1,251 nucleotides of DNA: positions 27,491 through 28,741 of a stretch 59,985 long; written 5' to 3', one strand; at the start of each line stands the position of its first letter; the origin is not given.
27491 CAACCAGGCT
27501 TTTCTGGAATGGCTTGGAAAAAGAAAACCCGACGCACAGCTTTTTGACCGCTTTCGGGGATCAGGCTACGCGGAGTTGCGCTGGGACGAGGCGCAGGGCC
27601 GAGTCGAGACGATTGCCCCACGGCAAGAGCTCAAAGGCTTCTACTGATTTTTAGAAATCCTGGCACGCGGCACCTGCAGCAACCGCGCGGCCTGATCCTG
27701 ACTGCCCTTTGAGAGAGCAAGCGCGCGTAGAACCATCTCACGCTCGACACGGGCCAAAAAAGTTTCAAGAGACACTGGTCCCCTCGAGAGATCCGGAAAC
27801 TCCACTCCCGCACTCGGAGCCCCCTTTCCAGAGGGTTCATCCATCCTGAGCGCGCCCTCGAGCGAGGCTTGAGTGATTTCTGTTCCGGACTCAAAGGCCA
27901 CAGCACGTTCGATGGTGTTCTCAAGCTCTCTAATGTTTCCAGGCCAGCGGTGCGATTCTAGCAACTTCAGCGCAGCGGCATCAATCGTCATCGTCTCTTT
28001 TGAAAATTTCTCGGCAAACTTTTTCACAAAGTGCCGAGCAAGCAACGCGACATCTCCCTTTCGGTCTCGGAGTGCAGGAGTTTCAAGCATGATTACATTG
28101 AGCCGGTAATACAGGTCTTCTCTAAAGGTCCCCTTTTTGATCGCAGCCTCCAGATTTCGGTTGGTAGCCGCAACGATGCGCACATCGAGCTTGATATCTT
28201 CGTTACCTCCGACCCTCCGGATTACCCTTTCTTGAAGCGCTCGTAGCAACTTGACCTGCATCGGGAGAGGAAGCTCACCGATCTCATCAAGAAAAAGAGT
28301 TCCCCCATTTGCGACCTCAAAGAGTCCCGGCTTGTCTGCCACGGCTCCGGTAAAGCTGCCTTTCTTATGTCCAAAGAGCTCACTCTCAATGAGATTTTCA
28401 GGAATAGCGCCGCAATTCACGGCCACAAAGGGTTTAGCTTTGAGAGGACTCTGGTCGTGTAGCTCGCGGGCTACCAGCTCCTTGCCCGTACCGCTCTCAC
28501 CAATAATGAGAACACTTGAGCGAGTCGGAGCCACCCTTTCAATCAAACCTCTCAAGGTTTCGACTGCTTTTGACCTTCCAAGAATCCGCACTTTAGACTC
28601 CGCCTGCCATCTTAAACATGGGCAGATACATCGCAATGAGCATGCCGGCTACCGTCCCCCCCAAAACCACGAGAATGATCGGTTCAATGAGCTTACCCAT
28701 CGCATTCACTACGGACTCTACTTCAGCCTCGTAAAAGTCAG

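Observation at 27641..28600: Receiver-less PilR coupled to pilC, with pilS missing: a rewired pilus regulator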

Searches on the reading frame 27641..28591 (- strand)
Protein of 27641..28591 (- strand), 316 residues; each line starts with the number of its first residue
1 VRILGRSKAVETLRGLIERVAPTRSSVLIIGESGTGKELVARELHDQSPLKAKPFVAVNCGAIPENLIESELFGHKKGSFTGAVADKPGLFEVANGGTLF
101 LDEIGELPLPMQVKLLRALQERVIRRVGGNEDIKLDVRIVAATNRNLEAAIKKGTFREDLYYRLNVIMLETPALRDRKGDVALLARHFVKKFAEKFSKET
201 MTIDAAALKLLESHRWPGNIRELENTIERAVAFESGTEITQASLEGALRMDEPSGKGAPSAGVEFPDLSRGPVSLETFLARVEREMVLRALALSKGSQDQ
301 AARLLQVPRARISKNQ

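Call 5: search_protein_families(library=pfam, proteins=[window:27641-28591:-], max_evalue=0.01)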
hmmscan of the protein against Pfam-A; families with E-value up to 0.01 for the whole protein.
window:27641-28591:- (316 aa): 9 families
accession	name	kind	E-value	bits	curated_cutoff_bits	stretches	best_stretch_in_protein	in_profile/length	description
PF00158.32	Sigma54_activat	-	1.1e-73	246.8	20.2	1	3-169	1-167/168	Sigma-54 interaction domain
PF25601.1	AAA_lid_14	-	1.2e-25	89.6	27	1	175-256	1-82/87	AAA+ ATPase lid domain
PF14532.12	Sigma54_activ_2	-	7.8e-21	75.2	25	1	4-174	1-138/138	Sigma-54 interaction domain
PF07728.20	AAA_5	-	1.3e-08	35.4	22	1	27-146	2-124/139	AAA domain (dynein-related subfamily)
PF13191.12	AAA_16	-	9.4e-07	29.9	32.6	1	3-51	2-51/167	AAA ATPase domain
PF02954.25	HTH_8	-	5.2e-06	26.5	22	1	279-309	2-32/42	Bacterial regulatory protein, Fis family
PF01078.27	Mg_chelatase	-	6.4e-05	22.9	20.3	0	82-145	93-158/207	Magnesium chelatase, subunit ChlI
PF00004.35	AAA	-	0.0017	19.2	21.2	1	27-150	1-117/131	ATPase family associated with various cellular activities (AAA)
PF13401.12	AAA_22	-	0.0035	18.1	27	0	23-60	4-41/130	AAA domain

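Call 6: search_protein_families(library=ncbifam, proteins=[window:27641-28591:-], max_evalue=0.001)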
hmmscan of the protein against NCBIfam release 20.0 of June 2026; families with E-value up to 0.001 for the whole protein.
window:27641-28591:- (316 aa): 30 families (the best 25 are shown)
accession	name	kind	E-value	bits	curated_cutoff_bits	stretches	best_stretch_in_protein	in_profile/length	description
NF041552.1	TF_PrdR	equivalog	6e-108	361.6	795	1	2-310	268-567/577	sigma-54 dependent transcriptional regulator PrdR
TIGR02915.1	PEP_resp_reg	equivalog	7e-105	351.4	502.6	1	3-311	141-434/445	PEP-CTERM-box response regulator transcription factor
TIGR01817.1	nifA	equivalog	7.4e-105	351.7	528.85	1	2-245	197-439/534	nif-specific transcriptional activator NifA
NF003451.0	PRK05022.1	equivalog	1.1e-100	337.9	476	1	2-314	191-503/512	nitric oxide reductase transcriptional regulator NorR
NF050807.1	TransRegFlbDCaul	equivalog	1.8e-100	337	750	1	4-307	121-426/454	sigma-54-dependent transcriptional regulator FlbD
NF038308.1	RNA_repair_RtcR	equivalog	1.1e-99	334.8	650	1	3-313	182-505/530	RNA repair transcriptional activator RtcR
NF008469.0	PRK11361.1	equivalog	1.6e-99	333.7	714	1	2-309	144-444/461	acetoacetate metabolism transcriptional regulator AtoC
TIGR01818.1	ntrC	equivalog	2.6e-98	329.8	558.6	1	2-313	135-457/463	nitrogen regulation protein NR(I)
TIGR02329.1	propionate_PrpR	equivalog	4.6e-88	296.1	499.2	1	3-310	214-518/526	propionate catabolism operon regulatory protein PrpR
NF011695.0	PRK15115.1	equivalog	7.5e-88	295.2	763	1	3-252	137-386/445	two-component system response regulator GlrR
NF007689.0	PRK10365.1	equivalog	1.2e-84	284.7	760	1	3-309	141-432/441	sigma-54-dependent response regulator transcription factor ZraR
NF011953.0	PRK15424.1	equivalog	8.1e-82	275.5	703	1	3-245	221-476/538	propionate catabolism operon regulatory protein PrpR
TIGR02974.1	phageshock_pspF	equivalog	4.4e-80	269.4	443.55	1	3-306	1-323/336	phage shock protein operon transcriptional activator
NF049963.1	RespRegFlgRCampy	domain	9.8e-79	265.2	750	1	7-243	140-376/429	fla regulon two-component system response regulator FlgR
NF041906.1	V4R_TF_MobR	exception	1.2e-77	261.6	999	1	4-312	235-537/544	phenol degradation transcriptional regulator MobR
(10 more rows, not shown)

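Call 9: find_homologous_proteins(query=window:27641-28591:-, max_evalue=1e-30)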
Query window:27641-28591:- (316 aa): 8000 proteins with E <= 1e-30 among 8000 candidates; the best 120 are listed.
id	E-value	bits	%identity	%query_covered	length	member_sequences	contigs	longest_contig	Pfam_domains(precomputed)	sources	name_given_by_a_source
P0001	1.6e-196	669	100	100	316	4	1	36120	PF00158.33,PF25601.2,PF02954.26,PF14532.13,PF07728.21,PF13191.13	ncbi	-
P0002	9.5e-157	539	81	99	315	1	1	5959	PF00158.33,PF25601.2,PF14532.13,PF07728.21,PF13191.13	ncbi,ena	-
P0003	1.3e-152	525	79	100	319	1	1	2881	PF00158.33,PF25601.2,PF14532.13,PF07728.21,PF13191.13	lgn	-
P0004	3.8e-152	524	78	99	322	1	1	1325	PF00158.33,PF25601.2,PF14532.13,PF07728.21,PF13191.13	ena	-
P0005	1.0e-147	509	75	99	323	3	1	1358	PF00158.33,PF25601.2,PF14532.13,PF07728.21,PF13191.13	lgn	-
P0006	2.8e-145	501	76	99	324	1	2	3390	PF00158.33,PF25601.2,PF14532.13,PF07728.21,PF13191.13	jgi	-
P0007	4.0e-145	501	76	99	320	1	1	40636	PF00158.33,PF25601.2,PF14532.13,PF07728.21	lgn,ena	-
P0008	4.9e-145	501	74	99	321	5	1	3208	PF00158.33,PF25601.2,PF14532.13,PF07728.21,PF01078.28,PF13191.13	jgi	-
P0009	2.2e-144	498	75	99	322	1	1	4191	PF00158.33,PF25601.2,PF02954.26,PF14532.13,PF07728.21,PF01078.28,PF13191.13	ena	-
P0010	4.0e-143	494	73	99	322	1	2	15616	PF00158.33,PF25601.2,PF14532.13,PF07728.21,PF01078.28,PF13191.13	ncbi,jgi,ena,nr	ncbi:sigma-54-dependent Fis family transcriptional regulator [bacterium]|nr:sigma-54-dependent Fis f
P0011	1.1e-141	489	74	98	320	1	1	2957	PF00158.33,PF25601.2,PF14532.13,PF07728.21,PF13191.13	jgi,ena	-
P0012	5.2e-139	481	74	97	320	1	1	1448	PF00158.33,PF25601.2,PF14532.13,PF07728.21,PF01078.28,PF13191.13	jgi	jgi:two-component system, NtrC family, response regulator PilR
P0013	4.4e-138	478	73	99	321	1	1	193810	PF00158.33,PF25601.2,PF14532.13,PF07728.21,PF01078.28,PF13191.13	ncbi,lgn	-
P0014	8.9e-134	464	73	94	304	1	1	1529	PF00158.33,PF25601.2,PF02954.26,PF14532.13,PF07728.21,PF01078.28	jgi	-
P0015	1.4e-133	463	69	99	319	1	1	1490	PF00158.33,PF25601.2,PF14532.13,PF07728.21,PF01078.28,PF13191.13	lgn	-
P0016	2.9e-131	455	69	98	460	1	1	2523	PF00158.33,PF25601.2,PF14532.13,PF07728.21,PF00072.31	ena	-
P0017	6.6e-124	431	74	87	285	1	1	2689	PF00158.33,PF25601.2,PF14532.13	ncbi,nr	ncbi:MAG: sigma-54 dependent transcriptional regulator, partial [Bdellovibrionales bacterium]|nr:sig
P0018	1.5e-123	430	76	86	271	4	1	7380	PF00158.33,PF25601.2,PF14532.13,PF07728.21,PF01078.28,PF13191.13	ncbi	ncbi:MAG: hypothetical protein RJB38_1043, partial [Pseudomonadota bacterium]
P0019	2.6e-114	400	60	97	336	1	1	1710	PF00158.33,PF25601.2,PF02954.26,PF14532.13,PF07728.21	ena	-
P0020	2.2e-113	397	61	97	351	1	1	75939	PF00158.33,PF25601.2,PF02954.26,PF14532.13,PF07728.21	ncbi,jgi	jgi:two-component system response regulator PilR (NtrC family)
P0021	8.2e-113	395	59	99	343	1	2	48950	PF00158.33,PF25601.2,PF02954.26,PF14532.13,PF07728.21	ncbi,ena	-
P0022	5.1e-112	392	60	96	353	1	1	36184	PF00158.33,PF25601.2,PF02954.26,PF14532.13,PF07728.21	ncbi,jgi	jgi:two-component system response regulator PilR (NtrC family)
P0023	1.8e-111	390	62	96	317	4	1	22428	PF00158.33,PF25601.2,PF14532.13,PF07728.21,PF01078.28,PF13191.13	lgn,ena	-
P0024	4.3e-111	389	60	97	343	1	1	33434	PF00158.33,PF25601.2,PF02954.26,PF14532.13,PF07728.21,PF01078.28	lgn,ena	-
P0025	5.1e-111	389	60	97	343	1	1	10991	PF00158.33,PF25601.2,PF02954.26,PF14532.13,PF07728.21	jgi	jgi:two-component system response regulator PilR (NtrC family)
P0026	5.2e-111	389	60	99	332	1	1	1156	PF00158.33,PF25601.2,PF02954.26,PF14532.13,PF07728.21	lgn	-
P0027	7.7e-111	388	61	97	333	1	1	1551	PF00158.33,PF25601.2,PF02954.26,PF14532.13,PF07728.21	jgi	jgi:two-component system, NtrC family, response regulator PilR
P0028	9.7e-111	388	58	96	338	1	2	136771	PF00158.33,PF25601.2,PF14532.13,PF07728.21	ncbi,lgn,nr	ncbi:MAG: sigma 54-interacting transcriptional regulator [Oligoflexia bacterium]|nr:sigma 54-interac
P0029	1.8e-110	387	58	97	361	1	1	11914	PF00158.33,PF25601.2,PF02954.26,PF14532.13,PF07728.21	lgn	-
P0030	2.0e-110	387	58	97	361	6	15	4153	PF00158.33,PF25601.2,PF02954.26,PF14532.13,PF07728.21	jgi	jgi:two-component system response regulator PilR (NtrC family)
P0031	2.2e-110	387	59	99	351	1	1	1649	PF00158.33,PF25601.2,PF02954.26,PF14532.13,PF07728.21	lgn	-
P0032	2.6e-110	387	59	98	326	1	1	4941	PF00158.33,PF25601.2,PF14532.13,PF07728.21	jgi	jgi:two-component system response regulator PilR (NtrC family)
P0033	2.9e-110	386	60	97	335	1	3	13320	PF00158.33,PF25601.2,PF02954.26,PF14532.13,PF07728.21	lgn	-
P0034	2.9e-110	386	58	97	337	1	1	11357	PF00158.33,PF25601.2,PF02954.26,PF14532.13,PF07728.21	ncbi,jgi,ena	jgi:two-component system response regulator PilR (NtrC family)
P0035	3.8e-110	386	59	97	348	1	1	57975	PF00158.33,PF25601.2,PF02954.26,PF14532.13,PF07728.21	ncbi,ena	-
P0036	4.3e-110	386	56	96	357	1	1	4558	PF00158.33,PF25601.2,PF02954.26,PF14532.13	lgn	-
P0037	4.4e-110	386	62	96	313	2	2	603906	PF00158.33,PF25601.2,PF14532.13,PF07728.21,PF01078.28,PF13191.13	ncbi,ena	-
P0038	5.5e-110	385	58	99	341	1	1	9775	PF00158.33,PF25601.2,PF02954.26,PF14532.13,PF07728.21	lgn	-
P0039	6.1e-110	385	60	98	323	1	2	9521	PF00158.33,PF25601.2,PF14532.13,PF07728.21,PF01078.28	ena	-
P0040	7.4e-110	385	60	97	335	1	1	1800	PF00158.33,PF25601.2,PF02954.26,PF00004.36,PF14532.13,PF07728.21,PF01078.28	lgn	-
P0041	8.1e-110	385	56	99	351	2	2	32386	PF00158.33,PF25601.2,PF02954.26,PF14532.13,PF07728.21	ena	-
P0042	1.1e-109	384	60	97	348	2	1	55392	PF00158.33,PF25601.2,PF02954.26,PF14532.13,PF07728.21,PF01078.28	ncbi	-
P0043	1.2e-109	384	59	97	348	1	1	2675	PF00158.33,PF25601.2,PF02954.26,PF14532.13,PF07728.21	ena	-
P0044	1.4e-109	384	59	99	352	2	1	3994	PF00158.33,PF25601.2,PF02954.26,PF14532.13,PF07728.21,PF01078.28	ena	-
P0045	1.8e-109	384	63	96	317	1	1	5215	PF00158.33,PF25601.2,PF14532.13,PF07728.21,PF01078.28,PF13191.13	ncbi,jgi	jgi:two-component system response regulator PilR (NtrC family)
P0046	2.2e-109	384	58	97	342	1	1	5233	PF00158.33,PF25601.2,PF02954.26,PF14532.13,PF07728.21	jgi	jgi:two-component system response regulator PilR (NtrC family)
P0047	2.6e-109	383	62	96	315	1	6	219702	PF00158.33,PF25601.2,PF14532.13,PF07728.21,PF01078.28,PF13191.13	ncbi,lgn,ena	-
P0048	2.9e-109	383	59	97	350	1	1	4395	PF00158.33,PF25601.2,PF02954.26,PF14532.13,PF07728.21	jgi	jgi:two-component system response regulator PilR (NtrC family)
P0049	3.4e-109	383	56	99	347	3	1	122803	PF00158.33,PF25601.2,PF02954.26,PF14532.13,PF07728.21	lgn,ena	-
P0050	4.1e-109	383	61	97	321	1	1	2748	PF00158.33,PF25601.2,PF14532.13,PF07728.21,PF01078.28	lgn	-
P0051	4.5e-109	382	62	96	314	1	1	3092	PF00158.33,PF25601.2,PF14532.13,PF07728.21,PF01078.28,PF13191.13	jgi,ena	jgi:two-component system response regulator PilR (NtrC family)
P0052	5.7e-109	382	62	96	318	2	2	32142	PF00158.33,PF25601.2,PF14532.13,PF07728.21,PF01078.28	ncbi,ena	-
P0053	5.8e-109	382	58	97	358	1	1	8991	PF00158.33,PF25601.2,PF02954.26,PF14532.13,PF07728.21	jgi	jgi:two-component system response regulator PilR (NtrC family)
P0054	5.9e-109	382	58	97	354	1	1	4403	PF00158.33,PF25601.2,PF02954.26,PF14532.13,PF07728.21,PF01078.28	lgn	-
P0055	6.9e-109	382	59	97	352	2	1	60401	PF00158.33,PF25601.2,PF02954.26,PF14532.13,PF07728.21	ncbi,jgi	jgi:two-component system response regulator PilR (NtrC family)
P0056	8.4e-109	382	57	99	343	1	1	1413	PF00158.33,PF25601.2,PF02954.26,PF14532.13,PF07728.21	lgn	-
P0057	8.6e-109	382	61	97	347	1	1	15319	PF00158.33,PF25601.2,PF02954.26,PF14532.13,PF07728.21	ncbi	-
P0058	9.4e-109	381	60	97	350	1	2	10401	PF00158.33,PF25601.2,PF02954.26,PF14532.13,PF07728.21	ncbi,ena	-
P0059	9.8e-109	381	59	99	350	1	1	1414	PF00158.33,PF25601.2,PF02954.26,PF14532.13,PF07728.21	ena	-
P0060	1.0e-108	381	60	96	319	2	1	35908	PF00158.33,PF25601.2,PF14532.13,PF07728.21,PF01078.28,PF13191.13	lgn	-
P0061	1.2e-108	381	58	96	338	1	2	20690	PF00158.33,PF25601.2,PF02954.26,PF00004.36,PF14532.13,PF07728.21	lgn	-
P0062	1.6e-108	381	61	96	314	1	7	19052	PF00158.33,PF25601.2,PF14532.13,PF07728.21,PF01078.28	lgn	-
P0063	1.7e-108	381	57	99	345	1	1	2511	PF00158.33,PF25601.2,PF02954.26,PF14532.13,PF07728.21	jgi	jgi:two-component system response regulator PilR (NtrC family)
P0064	1.7e-108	381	58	99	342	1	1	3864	PF00158.33,PF25601.2,PF02954.26,PF14532.13,PF07728.21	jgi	jgi:two-component system, NtrC family, response regulator PilR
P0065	1.9e-108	380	57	97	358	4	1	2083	PF00158.33,PF25601.2,PF02954.26,PF14532.13,PF07728.21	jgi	jgi:two-component system response regulator PilR (NtrC family)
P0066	1.9e-108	380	57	96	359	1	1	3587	PF00158.33,PF25601.2,PF02954.26,PF14532.13,PF07728.21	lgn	-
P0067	2.2e-108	380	59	97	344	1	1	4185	PF00158.33,PF25601.2,PF02954.26,PF14532.13,PF07728.21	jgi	jgi:two-component system response regulator PilR (NtrC family)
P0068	2.3e-108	380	57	99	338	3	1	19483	PF00158.33,PF25601.2,PF02954.26,PF14532.13,PF07728.21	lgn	-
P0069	2.3e-108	380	61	96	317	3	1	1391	PF00158.33,PF25601.2,PF14532.13,PF07728.21,PF01078.28,PF13191.13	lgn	-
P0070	2.5e-108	380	61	92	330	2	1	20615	PF00158.33,PF25601.2,PF02954.26,PF14532.13,PF07728.21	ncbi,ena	-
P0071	2.7e-108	380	61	96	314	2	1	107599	PF00158.33,PF25601.2,PF14532.13,PF07728.21,PF01078.28,PF13191.13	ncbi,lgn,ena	-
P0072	3.9e-108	379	61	96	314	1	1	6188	PF00158.33,PF25601.2,PF14532.13,PF07728.21,PF01078.28,PF13191.13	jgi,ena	jgi:two-component system response regulator PilR (NtrC family)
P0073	4.3e-108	379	58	97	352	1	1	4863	PF00158.33,PF25601.2,PF02954.26,PF14532.13,PF07728.21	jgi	jgi:two-component system response regulator PilR (NtrC family)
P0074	5.1e-108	379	59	97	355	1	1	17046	PF00158.33,PF25601.2,PF02954.26,PF14532.13,PF07728.21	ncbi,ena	-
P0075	5.7e-108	379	60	97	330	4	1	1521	PF00158.33,PF25601.2,PF02954.26,PF14532.13,PF07728.21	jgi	jgi:two-component system response regulator PilR (NtrC family)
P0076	6.6e-108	379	57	97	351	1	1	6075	PF00158.33,PF25601.2,PF02954.26,PF14532.13,PF07728.21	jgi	jgi:two-component system response regulator PilR (NtrC family)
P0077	7.1e-108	379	59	96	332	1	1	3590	PF00158.33,PF25601.2,PF02954.26,PF14532.13,PF07728.21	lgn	-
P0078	7.5e-108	378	56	99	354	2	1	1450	PF00158.33,PF25601.2,PF02954.26,PF14532.13,PF07728.21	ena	-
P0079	8.2e-108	378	56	99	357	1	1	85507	PF00158.33,PF25601.2,PF02954.26,PF14532.13,PF07728.21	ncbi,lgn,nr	ncbi:MAG: sigma-54-dependent Fis family transcriptional regulator [Methylotenera sp.]|nr:sigma-54-de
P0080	9.3e-108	378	56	96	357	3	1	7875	PF00158.33,PF25601.2,PF02954.26,PF14532.13,PF07728.21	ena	-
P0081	9.4e-108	378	56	96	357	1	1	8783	PF00158.33,PF25601.2,PF02954.26,PF14532.13,PF07728.21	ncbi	-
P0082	1.2e-107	378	59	97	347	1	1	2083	PF00158.33,PF25601.2,PF02954.26,PF14532.13,PF07728.21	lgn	-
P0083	1.2e-107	378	58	98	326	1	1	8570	PF00158.33,PF25601.2,PF14532.13,PF07728.21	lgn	-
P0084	1.3e-107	378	57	97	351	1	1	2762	PF00158.33,PF25601.2,PF02954.26,PF14532.13,PF07728.21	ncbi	-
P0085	1.3e-107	378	57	97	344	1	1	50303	PF00158.33,PF25601.2,PF02954.26,PF14532.13,PF07728.21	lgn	-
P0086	1.4e-107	378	59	97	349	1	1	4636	PF00158.33,PF25601.2,PF02954.26,PF14532.13,PF07728.21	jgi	jgi:two-component system response regulator PilR (NtrC family)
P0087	1.6e-107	377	59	97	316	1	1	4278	PF00158.33,PF25601.2,PF14532.13,PF07728.21,PF01078.28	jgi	jgi:two-component system response regulator PilR (NtrC family)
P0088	1.6e-107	377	57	99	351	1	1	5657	PF00158.33,PF25601.2,PF02954.26,PF14532.13,PF07728.21,PF01078.28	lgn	-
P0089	1.8e-107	377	58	97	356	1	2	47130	PF00158.33,PF25601.2,PF02954.26,PF14532.13,PF07728.21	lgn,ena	-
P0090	2.2e-107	377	60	96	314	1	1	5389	PF00158.33,PF25601.2,PF14532.13,PF07728.21,PF01078.28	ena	-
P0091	2.3e-107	377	58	97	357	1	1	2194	PF00158.33,PF25601.2,PF02954.26,PF14532.13,PF07728.21,PF01078.28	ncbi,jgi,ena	jgi:two-component system response regulator PilR (NtrC family)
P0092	2.7e-107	377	56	99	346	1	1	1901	PF00158.33,PF25601.2,PF02954.26,PF14532.13,PF07728.21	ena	-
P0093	2.7e-107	377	80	69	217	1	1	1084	PF00158.33,PF25601.2,PF14532.13,PF07728.21,PF01078.28,PF13191.13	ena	-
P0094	2.9e-107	377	60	96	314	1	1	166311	PF00158.33,PF25601.2,PF14532.13,PF07728.21,PF01078.28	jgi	jgi:two-component system response regulator PilR (NtrC family)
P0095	3.1e-107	376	60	97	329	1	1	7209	PF00158.33,PF25601.2,PF02954.26,PF14532.13,PF07728.21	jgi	jgi:two-component system response regulator PilR (NtrC family)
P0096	3.3e-107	376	58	96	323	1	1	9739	PF00158.33,PF25601.2,PF14532.13,PF07728.21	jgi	jgi:two-component system, NtrC family, response regulator PilR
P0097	3.4e-107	376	61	96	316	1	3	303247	PF00158.33,PF25601.2,PF14532.13,PF07728.21,PF01078.28,PF13191.13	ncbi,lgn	-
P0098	3.7e-107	376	54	97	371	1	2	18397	PF00158.33,PF25601.2,PF02954.26,PF14532.13,PF07728.21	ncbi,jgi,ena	jgi:two-component system response regulator PilR (NtrC family)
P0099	4.0e-107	376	57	99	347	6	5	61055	PF00158.33,PF25601.2,PF02954.26,PF14532.13,PF07728.21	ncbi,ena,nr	ncbi:MAG TPA: sigma-54 dependent transcriptional regulator [Bdellovibrionota bacterium]|nr:sigma-54 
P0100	4.3e-107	376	55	97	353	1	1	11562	PF00158.33,PF25601.2,PF02954.26,PF14532.13,PF07728.21,PF01078.28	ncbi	-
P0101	4.4e-107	376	58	97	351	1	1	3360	PF00158.33,PF25601.2,PF02954.26,PF14532.13,PF07728.21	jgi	jgi:two-component system response regulator PilR (NtrC family)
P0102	4.7e-107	376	58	98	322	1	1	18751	PF00158.33,PF25601.2,PF14532.13,PF07728.21,PF01078.28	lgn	-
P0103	5.6e-107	376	57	99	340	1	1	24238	PF00158.33,PF25601.2,PF02954.26,PF14532.13,PF07728.21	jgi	-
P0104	5.6e-107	376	55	97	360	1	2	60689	PF00158.33,PF25601.2,PF02954.26,PF14532.13,PF07728.21,PF13191.13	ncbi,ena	-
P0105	5.7e-107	376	61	96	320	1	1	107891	PF00158.33,PF25601.2,PF14532.13,PF07728.21,PF01078.28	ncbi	-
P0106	5.8e-107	376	56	97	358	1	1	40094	PF00158.33,PF25601.2,PF02954.26,PF14532.13,PF07728.21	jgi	jgi:two-component system response regulator PilR (NtrC family)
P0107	6.3e-107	375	60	92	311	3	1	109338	PF00158.33,PF25601.2,PF14532.13,PF07728.21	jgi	jgi:two-component system response regulator PilR (NtrC family)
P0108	6.5e-107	375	56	97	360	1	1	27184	PF00158.33,PF25601.2,PF02954.26,PF14532.13,PF07728.21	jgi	jgi:two-component system, NtrC family, response regulator PilR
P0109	6.8e-107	375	55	96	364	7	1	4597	PF00158.33,PF25601.2,PF02954.26,PF14532.13,PF07728.21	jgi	-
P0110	7.5e-107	375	59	98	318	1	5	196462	PF00158.33,PF25601.2,PF14532.13,PF07728.21,PF01078.28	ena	-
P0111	7.9e-107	375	55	96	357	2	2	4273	PF00158.33,PF25601.2,PF02954.26,PF14532.13,PF07728.21,PF01078.28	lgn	-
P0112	8.1e-107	375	61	96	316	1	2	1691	PF00158.33,PF25601.2,PF14532.13,PF07728.21,PF01078.28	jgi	-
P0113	8.1e-107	375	58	97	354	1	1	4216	PF00158.33,PF25601.2,PF02954.26,PF14532.13,PF07728.21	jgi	jgi:two-component system response regulator PilR (NtrC family)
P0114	8.4e-107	375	61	96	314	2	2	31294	PF00158.33,PF25601.2,PF14532.13,PF07728.21,PF01078.28,PF13191.13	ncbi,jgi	jgi:two-component system response regulator PilR (NtrC family)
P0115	9.1e-107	375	56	97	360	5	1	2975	PF00158.33,PF25601.2,PF02954.26,PF14532.13,PF07728.21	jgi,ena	-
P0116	9.4e-107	375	60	96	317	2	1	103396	PF00158.33,PF25601.2,PF14532.13,PF07728.21,PF01078.28,PF13191.13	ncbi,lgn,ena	-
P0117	9.5e-107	375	56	97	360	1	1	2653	PF00158.33,PF25601.2,PF02954.26,PF14532.13,PF07728.21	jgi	jgi:two-component system response regulator PilR (NtrC family)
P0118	1.0e-106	375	58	96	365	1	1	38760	PF00158.33,PF25601.2,PF14532.13,PF07728.21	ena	-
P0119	1.1e-106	375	59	97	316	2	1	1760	PF00158.33,PF25601.2,PF14532.13,PF07728.21,PF01078.28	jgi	jgi:two-component system response regulator PilR (NtrC family)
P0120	1.1e-106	375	61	96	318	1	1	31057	PF00158.33,PF25601.2,PF14532.13,PF07728.21,PF01078.28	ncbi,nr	ncbi:MAG: sigma-54 dependent transcriptional regulator [Bdellovibrionales bacterium]|nr:sigma-54 dep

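Call 11: find_encoding_contigs(protein=P0013, flank=8000, max_places=2)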
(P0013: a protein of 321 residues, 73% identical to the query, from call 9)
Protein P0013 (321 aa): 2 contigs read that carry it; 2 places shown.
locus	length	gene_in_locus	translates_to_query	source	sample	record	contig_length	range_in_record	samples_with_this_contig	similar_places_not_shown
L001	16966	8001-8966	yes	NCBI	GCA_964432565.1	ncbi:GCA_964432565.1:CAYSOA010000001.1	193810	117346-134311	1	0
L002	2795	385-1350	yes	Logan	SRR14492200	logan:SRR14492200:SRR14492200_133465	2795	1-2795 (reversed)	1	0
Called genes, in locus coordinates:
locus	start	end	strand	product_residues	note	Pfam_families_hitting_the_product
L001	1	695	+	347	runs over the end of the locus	PF02353:CMAS, PF13489:Methyltransf_23, PF05175:MTS (weak), PF13847:Methyltransf_31, PF08241:Methyltransf_11, PF08242:Methyltransf_12, PF13649:Methyltransf_25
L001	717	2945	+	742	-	PF12437:GSIII_N, PF00120:Gln-synt_C, PF18318:Gln-synt_C-ter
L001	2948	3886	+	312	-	PF06574:FAD_syn, PF01687:Flavokinase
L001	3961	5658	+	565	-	PF05157:MshEN, PF00437:T2SSE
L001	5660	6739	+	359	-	PF00437:T2SSE, PF13191:AAA_16 (faint)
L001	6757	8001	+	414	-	PF28597:T2SSF_N, PF00482:T2SSF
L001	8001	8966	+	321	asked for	PF00158:Sigma54_activat, PF01078:Mg_chelatase (faint), PF13191:AAA_16 (weak), PF14532:Sigma54_activ_2, PF07728:AAA_5, PF25601:AAA_lid_14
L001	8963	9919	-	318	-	-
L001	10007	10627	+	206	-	PF07963:N_methyl (faint)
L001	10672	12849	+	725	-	-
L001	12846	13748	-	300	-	PF00005:ABC_tran, PF13304:AAA_21 (faint)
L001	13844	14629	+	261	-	PF12679:ABC2_membrane_2, PF10920:DUF2705 (weak)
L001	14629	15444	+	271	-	PF06750:A24_N_bact, PF01478:Peptidase_A24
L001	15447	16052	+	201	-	-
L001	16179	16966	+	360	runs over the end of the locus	PF11104:PilM_2, PF05134:T2SSL (weak), PF06723:MreB_Mbl (faint), PF14450:FtsA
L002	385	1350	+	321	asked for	PF00158:Sigma54_activat, PF01078:Mg_chelatase (faint), PF13191:AAA_16 (weak), PF14532:Sigma54_activ_2, PF07728:AAA_5, PF25601:AAA_lid_14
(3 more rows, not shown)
